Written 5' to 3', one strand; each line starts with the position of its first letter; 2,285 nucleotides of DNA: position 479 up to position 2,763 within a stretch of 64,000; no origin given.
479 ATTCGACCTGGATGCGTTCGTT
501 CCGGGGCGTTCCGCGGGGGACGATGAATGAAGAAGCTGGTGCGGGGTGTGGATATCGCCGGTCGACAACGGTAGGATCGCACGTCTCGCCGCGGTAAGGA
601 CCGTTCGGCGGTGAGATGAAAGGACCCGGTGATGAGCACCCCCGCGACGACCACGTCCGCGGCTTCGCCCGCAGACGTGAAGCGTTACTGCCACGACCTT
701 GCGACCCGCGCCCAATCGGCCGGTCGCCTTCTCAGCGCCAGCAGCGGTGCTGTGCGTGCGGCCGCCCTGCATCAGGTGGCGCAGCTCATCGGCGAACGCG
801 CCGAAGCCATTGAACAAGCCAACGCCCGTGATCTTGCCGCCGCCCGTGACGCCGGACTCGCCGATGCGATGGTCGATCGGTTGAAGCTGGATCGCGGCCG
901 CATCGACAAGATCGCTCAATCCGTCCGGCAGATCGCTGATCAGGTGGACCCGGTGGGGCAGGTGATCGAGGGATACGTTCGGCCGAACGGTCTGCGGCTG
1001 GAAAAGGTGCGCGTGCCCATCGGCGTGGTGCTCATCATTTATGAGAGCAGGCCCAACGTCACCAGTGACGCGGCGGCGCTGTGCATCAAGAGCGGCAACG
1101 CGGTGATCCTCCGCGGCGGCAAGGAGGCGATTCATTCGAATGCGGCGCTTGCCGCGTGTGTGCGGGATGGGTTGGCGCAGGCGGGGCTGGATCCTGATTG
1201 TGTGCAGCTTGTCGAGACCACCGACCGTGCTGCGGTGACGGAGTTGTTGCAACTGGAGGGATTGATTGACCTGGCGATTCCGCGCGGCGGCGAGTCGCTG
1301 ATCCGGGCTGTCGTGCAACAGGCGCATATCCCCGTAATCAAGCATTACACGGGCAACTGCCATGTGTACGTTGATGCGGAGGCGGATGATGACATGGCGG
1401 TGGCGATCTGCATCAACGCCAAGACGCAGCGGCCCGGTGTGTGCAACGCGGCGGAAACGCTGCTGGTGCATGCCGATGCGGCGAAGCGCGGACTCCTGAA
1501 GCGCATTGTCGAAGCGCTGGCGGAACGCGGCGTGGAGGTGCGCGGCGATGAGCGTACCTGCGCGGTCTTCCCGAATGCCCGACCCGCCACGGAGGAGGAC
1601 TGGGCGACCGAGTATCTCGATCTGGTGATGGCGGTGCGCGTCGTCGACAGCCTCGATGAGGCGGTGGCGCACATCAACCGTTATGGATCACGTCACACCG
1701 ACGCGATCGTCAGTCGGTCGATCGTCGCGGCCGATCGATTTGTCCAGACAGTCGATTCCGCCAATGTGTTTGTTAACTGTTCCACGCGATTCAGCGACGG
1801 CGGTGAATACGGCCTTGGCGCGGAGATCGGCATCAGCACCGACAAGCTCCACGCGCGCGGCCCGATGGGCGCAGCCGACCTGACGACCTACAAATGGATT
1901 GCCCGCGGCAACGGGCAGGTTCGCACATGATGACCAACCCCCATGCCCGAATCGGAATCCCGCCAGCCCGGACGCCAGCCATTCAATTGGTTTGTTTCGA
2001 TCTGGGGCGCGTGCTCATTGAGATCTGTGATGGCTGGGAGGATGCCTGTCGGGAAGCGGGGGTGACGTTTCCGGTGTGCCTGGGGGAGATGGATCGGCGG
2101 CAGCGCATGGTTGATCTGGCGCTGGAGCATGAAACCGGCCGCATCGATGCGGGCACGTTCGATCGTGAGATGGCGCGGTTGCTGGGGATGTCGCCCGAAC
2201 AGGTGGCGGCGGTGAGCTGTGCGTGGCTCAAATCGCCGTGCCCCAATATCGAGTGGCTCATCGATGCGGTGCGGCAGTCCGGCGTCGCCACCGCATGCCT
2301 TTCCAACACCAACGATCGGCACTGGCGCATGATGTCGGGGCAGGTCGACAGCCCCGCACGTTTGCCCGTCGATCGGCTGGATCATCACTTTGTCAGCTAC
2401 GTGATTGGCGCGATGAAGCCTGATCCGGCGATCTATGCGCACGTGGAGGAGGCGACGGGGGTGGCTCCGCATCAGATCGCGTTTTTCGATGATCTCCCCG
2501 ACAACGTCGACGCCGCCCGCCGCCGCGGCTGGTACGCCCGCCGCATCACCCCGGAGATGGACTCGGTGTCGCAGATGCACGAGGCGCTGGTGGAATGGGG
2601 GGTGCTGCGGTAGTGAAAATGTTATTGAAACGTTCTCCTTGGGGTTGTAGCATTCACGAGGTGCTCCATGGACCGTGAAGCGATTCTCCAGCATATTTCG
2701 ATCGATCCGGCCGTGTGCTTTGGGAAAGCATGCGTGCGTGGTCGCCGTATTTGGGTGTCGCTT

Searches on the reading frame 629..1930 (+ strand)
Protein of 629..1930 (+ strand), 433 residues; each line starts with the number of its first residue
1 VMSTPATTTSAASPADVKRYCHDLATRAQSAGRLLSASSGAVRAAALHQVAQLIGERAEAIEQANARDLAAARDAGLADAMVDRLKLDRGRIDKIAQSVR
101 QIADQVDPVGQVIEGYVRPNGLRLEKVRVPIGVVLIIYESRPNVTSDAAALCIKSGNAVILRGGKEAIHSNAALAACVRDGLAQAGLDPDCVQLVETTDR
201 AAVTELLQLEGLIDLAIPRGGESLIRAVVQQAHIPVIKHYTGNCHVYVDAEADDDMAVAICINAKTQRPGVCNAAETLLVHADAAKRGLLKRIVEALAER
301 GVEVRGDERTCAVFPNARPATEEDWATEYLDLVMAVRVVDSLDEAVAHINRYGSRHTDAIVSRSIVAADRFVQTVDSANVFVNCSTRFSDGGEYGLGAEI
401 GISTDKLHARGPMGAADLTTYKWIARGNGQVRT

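Call 89: search_protein_families(library=pfam, proteins=[window:629-1930:+], max_evalue=0.00001)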
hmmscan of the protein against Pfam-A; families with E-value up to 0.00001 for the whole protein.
window:629-1930:+ (433 aa): 1 family
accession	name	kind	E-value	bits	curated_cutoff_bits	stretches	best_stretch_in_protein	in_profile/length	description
PF00171.27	Aldedh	-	2.1e-21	76.5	23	1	8-302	22-298/461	Aldehyde dehydrogenase family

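Call 90: search_protein_families(library=padloc, proteins=[window:629-1930:+], max_evalue=0.00001)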
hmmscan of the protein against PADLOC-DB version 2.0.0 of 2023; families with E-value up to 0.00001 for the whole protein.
window:629-1930:+ (433 aa): 0 families

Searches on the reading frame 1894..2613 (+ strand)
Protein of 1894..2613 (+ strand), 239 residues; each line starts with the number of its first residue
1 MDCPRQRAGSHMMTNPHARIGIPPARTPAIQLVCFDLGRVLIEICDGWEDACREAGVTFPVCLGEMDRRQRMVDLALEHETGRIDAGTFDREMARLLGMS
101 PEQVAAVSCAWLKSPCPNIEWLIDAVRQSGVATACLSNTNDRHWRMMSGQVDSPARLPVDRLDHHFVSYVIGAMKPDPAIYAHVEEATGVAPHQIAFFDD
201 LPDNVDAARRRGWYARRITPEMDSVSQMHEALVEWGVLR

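Call 89: search_protein_families(library=pfam, proteins=[window:1894-2613:+], max_evalue=0.00001)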
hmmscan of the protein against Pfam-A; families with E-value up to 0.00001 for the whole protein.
window:1894-2613:+ (239 aa): 1 family
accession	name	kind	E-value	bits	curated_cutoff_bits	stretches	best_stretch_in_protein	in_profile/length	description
PF00702.32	Hydrolase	-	2.5e-09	38.2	26.4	1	61-210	54-189/191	haloacid dehalogenase-like hydrolase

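Call 90: search_protein_families(library=padloc, proteins=[window:1894-2613:+], max_evalue=0.00001)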
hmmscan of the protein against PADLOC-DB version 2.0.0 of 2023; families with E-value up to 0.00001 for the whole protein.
window:1894-2613:+ (239 aa): 0 families
